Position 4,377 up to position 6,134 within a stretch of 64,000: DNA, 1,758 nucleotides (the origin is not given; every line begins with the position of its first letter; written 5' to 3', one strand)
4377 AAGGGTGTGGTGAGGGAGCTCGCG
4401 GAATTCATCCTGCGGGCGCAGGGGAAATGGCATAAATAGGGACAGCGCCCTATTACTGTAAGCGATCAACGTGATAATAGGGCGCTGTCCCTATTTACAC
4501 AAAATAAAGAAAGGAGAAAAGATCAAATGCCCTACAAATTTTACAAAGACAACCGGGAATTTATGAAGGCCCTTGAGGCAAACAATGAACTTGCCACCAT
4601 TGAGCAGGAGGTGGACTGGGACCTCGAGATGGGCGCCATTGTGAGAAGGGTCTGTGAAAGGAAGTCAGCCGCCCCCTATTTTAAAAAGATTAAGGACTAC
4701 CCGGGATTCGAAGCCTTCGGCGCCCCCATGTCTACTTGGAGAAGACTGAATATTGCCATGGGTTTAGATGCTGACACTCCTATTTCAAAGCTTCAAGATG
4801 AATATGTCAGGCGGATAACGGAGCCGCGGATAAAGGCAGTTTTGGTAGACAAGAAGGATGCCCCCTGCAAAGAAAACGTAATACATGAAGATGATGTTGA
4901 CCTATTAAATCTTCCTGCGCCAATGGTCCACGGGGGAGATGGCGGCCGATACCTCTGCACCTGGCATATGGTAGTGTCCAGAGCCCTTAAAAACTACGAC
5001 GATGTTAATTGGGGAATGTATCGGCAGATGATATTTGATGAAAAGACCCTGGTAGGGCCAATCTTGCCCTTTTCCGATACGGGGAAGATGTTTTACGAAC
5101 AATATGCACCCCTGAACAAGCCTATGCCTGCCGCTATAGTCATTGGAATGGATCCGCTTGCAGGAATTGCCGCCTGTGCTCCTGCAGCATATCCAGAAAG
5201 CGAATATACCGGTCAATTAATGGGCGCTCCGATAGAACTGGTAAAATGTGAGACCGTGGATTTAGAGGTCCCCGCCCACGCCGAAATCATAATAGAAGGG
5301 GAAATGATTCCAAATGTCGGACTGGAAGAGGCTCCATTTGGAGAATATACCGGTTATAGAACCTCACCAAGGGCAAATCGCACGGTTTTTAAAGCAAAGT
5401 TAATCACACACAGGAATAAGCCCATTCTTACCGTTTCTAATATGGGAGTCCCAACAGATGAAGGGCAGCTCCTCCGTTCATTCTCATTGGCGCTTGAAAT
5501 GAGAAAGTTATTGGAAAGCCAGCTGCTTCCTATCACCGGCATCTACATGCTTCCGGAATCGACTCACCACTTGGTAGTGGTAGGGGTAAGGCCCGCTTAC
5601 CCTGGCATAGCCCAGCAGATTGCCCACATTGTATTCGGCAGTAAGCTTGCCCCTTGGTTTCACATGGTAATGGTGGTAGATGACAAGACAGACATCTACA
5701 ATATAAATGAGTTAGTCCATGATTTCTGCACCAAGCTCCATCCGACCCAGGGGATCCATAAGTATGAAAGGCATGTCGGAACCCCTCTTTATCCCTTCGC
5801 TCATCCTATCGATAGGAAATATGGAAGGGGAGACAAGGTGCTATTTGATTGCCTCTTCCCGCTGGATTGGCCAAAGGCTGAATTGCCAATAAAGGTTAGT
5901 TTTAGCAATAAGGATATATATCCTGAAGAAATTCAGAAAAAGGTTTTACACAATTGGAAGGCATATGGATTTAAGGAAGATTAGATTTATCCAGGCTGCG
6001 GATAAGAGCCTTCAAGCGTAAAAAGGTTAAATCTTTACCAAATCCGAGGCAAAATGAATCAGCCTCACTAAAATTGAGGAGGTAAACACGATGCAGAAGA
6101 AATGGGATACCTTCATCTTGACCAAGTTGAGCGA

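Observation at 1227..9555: Expanded phenylphosphate-carboxylase-like cluster: 3 UbiD paralogs + 2 KdsC-like HAD proteins + 2 small paralogs + aryl-CoA ligase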

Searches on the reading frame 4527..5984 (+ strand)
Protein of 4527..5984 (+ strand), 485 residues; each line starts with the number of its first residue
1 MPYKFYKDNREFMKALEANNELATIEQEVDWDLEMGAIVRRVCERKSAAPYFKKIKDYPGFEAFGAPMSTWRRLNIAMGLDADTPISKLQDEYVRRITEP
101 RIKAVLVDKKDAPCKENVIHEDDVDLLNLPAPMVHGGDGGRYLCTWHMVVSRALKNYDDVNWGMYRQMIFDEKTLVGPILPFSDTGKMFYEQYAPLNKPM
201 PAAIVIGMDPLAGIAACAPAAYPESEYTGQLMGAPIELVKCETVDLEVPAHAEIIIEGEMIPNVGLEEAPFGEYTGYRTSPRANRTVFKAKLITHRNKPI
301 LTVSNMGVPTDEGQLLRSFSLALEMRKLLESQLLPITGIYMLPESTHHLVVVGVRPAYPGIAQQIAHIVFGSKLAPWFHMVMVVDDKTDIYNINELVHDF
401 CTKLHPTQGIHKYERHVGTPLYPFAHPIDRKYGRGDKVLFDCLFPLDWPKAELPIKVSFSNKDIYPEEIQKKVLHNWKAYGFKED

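Call 3: search_protein_families(library=pfam, proteins=[window:4527-5984:+], max_evalue=0.01)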
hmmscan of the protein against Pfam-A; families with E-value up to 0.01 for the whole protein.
window:4527-5984:+ (485 aa): 3 families
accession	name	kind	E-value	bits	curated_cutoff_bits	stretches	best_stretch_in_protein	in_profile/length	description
PF01977.22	UbiD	-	3.2e-59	200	23.3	1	107-306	3-203/206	3-octaprenyl-4-hydroxybenzoate carboxy-lyase Rift-related domain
PF20696.2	UbiD_C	-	1.3e-19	70.9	24.2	1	318-442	5-127/127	3-octaprenyl-4-hydroxybenzoate carboxy-lyase C-terminal domain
PF20695.2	UbiD_N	-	2.5e-19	69.6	24.3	1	14-91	2-76/78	3-octaprenyl-4-hydroxybenzoate carboxy-lyase N-terminal domain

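Call 4: search_protein_families(library=ncbifam, proteins=[window:4527-5984:+], max_evalue=0.01)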
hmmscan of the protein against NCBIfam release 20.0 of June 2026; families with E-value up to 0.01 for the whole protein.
window:4527-5984:+ (485 aa): 7 families
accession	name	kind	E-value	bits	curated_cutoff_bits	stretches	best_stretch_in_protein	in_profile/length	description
TIGR02723.1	phenyl_P_alpha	equivalog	2.4e-194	646.5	564.6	1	7-483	8-482/485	phenylphosphate carboxylase subunit alpha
TIGR00148.1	TIGR00148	subfamily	1.2e-82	277.9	244.85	1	10-427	2-424/438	UbiD family decarboxylase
NF041219.1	BagN_FevL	exception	7.3e-74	249.1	1000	1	6-478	17-501/502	bagremycin/ferroverdin biosynthesis UbiD family decarboxylase BagN/FevL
NF041204.1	VdcC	exception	9.4e-73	245.2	650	1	6-447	1-440/467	non-oxidative hydroxyarylic acid decarboxylases subunit C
TIGR02724.1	phenyl_P_beta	equivalog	1.1e-61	208.7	468.95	1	8-481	2-470/472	phenylphosphate carboxylase subunit beta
TIGR03701.1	mena_SCO4490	equivalog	5.9e-58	196.6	495.9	1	11-408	1-409/433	menaquinone biosynthesis decarboxylase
NF008175.0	PRK10922.1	equivalog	3.3e-41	141.4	788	1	6-413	6-430/497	4-hydroxy-3-polyprenylbenzoate decarboxylase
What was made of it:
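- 4527..5984 (+): ppcA, alpha subunit (UbiD-2); a foreign (xenologous) copy. TIGR02723 646.5 bits, cut-off 564.6 (call 4).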

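Call 20: find_homologous_proteins(query=window:4527-5984:+, max_evalue=1e-30)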
Query window:4527-5984:+ (485 aa): 2946 proteins with E <= 1e-30 among 8000 candidates; the best 120 are listed.
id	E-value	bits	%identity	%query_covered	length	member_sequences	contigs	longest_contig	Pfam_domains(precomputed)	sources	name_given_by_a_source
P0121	0.0e+0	1066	92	100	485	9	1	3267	PF20696.3,PF01977.23,PF20695.3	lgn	-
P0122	1.2e-272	923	79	100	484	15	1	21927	PF20696.3,PF01977.23,PF20695.3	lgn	-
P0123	3.4e-247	839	73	100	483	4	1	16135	PF20696.3,PF01977.23,PF20695.3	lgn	-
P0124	1.7e-243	827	72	100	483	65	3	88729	PF20696.3,PF01977.23,PF20695.3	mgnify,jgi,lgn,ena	mgnify:CR=1 FL=1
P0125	1.8e-237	807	70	99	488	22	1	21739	PF20696.3,PF01977.23,PF20695.3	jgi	jgi:4-hydroxy-3-polyprenylbenzoate decarboxylase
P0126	1.0e-235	801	70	99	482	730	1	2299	PF20696.3,PF01977.23,PF20695.3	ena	-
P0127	3.3e-232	789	69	99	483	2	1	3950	PF20696.3,PF01977.23,PF20695.3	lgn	-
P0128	2.5e-231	787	69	100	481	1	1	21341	PF20696.3,PF01977.23,PF20695.3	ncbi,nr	ncbi:MAG: phenylphosphate carboxylase subunit alpha [Deltaproteobacteria bacterium]|nr:phenylphospha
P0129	2.8e-231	786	68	99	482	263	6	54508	PF20696.3,PF01977.23,PF20695.3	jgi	jgi:4-hydroxy-3-polyprenylbenzoate decarboxylase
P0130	3.0e-230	783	68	100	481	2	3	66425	PF20696.3,PF01977.23,PF20695.3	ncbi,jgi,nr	ncbi:MAG: phenylphosphate carboxylase subunit alpha [Deltaproteobacteria bacterium]|nr:phenylphospha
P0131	4.4e-230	782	68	100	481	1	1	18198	PF20696.3,PF01977.23,PF20695.3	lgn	-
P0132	1.7e-229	781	67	100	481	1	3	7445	PF20696.3,PF01977.23,PF20695.3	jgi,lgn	jgi:phenylphosphate carboxylase alpha subunit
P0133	2.2e-229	780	68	100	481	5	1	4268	PF20696.3,PF01977.23,PF20695.3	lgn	-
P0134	2.5e-228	777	68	99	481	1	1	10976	PF20696.3,PF01977.23,PF20695.3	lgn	-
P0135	6.4e-226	769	67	100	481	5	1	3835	PF20696.3,PF01977.23,PF20695.3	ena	-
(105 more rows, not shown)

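Call 22: find_encoding_contigs(protein=P0121, flank=10000, max_places=3)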
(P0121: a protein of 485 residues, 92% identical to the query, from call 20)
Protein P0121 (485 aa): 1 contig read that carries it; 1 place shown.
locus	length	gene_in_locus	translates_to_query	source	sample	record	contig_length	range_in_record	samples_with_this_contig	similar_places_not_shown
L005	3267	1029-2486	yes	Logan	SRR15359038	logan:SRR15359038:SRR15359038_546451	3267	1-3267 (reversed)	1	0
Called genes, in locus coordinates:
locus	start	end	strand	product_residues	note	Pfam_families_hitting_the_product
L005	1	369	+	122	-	?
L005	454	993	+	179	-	PF08282:Hydrolase_3 (weak)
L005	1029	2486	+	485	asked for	PF20695:UbiD_N, PF01977:UbiD, PF20696:UbiD_C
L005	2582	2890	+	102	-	PF09662:Phenyl_P_gamma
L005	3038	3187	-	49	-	-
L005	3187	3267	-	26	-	?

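Call 25: find_related_loci(query=A1, collection=genome_contigs, flank=10000)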
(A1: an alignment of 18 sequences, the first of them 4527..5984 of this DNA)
Query A1 (485 aa) in genome_contigs; peptide patterns used: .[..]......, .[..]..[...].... (x = any residue, [..] = any of these).
600 stretches matched a pattern (row limit reached: there are more); 564 encode a relative of the query (tblastn E <= 1e-3); the best 80 are kept; 80 distinct loci.
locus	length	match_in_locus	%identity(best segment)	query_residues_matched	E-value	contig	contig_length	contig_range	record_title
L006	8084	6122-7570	88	1-483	0e+0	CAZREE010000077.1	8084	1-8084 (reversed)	MAG TPA_asm: uncultured Syntrophorhabdus sp. isolate binchicken_co377_150 genome assembly, contig: NODE_6652_length_8084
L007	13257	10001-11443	72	1-484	0e+0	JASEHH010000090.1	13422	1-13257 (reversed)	MAG: Thermodesulfobacteriota bacterium isolate Yes70-18 NODE_1891_length_13422_cov_67.533852, whole genome shotgun seque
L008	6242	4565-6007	71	1-484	0e+0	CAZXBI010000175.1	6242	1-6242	MAG TPA_asm: uncultured Syntrophorhabdus sp. isolate SRP302447_co4_432 genome assembly, contig: NODE_34181_length_6242_c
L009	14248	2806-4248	69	1-484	0e+0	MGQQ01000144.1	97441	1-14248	MAG: Deltaproteobacteria bacterium RBG_16_49_23 RBG_16_scaffold_728, whole genome shotgun sequence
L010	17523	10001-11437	68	3-484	0e+0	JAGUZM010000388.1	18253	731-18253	MAG: Deltaproteobacteria bacterium isolate DeMMO6_18 c_000000014403, whole genome shotgun sequence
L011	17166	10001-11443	66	1-484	0e+0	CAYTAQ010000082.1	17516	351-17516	MAG TPA_asm: uncultured Desulfobacterales bacterium isolate binchicken_co151_453 genome assembly, contig: NODE_4612_leng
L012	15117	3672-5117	66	1-484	0e+0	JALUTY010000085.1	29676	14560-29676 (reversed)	MAG: bacterium isolate 128-326_maxbin2_scaf2bin.054 128-326_scaffold_554_c1, whole genome shotgun sequence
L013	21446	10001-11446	65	1-484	0e+0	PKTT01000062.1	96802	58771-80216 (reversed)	MAG: Deltaproteobacteria bacterium isolate BM512 sc_103, whole genome shotgun sequence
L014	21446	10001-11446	65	1-484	0e+0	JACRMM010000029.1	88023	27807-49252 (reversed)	MAG: Deltaproteobacteria bacterium isolate NC_groundwater_1907_Pr3_S2p5_68_52 SR2-18-S2p5_coassembly_scaffold_170445, wh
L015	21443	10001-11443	65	1-484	0e+0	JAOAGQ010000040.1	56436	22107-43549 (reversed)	MAG: Syntrophorhabdaceae bacterium isolate SKW35 k141_936937, whole genome shotgun sequence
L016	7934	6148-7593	64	1-484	0e+0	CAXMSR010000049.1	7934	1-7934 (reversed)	MAG: uncultured Kiloniellaceae bacterium isolate 07C-BC-St07_bin.30.strict genome assembly, contig: NODE_49_length_7934_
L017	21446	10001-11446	64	1-484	0e+0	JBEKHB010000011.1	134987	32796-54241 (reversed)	MAG: Syntrophorhabdales bacterium isolate SPRUCE 267 SPRUCE_267_11, whole genome shotgun sequence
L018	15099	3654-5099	64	1-484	0e+0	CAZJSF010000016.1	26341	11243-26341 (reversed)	MAG TPA_asm: uncultured Thermodesulfobacteriota bacterium isolate binchicken_co176_137 genome assembly, contig: NODE_881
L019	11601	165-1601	63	1-484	0e+0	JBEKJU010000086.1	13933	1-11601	MAG: Syntrophorhabdales bacterium isolate SPRUCE 330 SPRUCE_330_86, whole genome shotgun sequence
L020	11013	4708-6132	64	6-483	0e+0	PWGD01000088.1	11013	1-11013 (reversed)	MAG: Syntrophomonadaceae bacterium isolate T1Sed10_2 T1-Sed10-C6626, whole genome shotgun sequence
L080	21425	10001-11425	57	7-483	0e+0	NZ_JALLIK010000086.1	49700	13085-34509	Thauera aromatica strain LG356 NODE_25_length_49700_cov_34.591119, whole genome shotgun sequence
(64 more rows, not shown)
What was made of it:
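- Closest known: Pps-Ppc operons of Syntrophorhabdus. Same: The foreign ppcA is 88% identical to that of a Syntrophorhabdus MAG (call 25).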
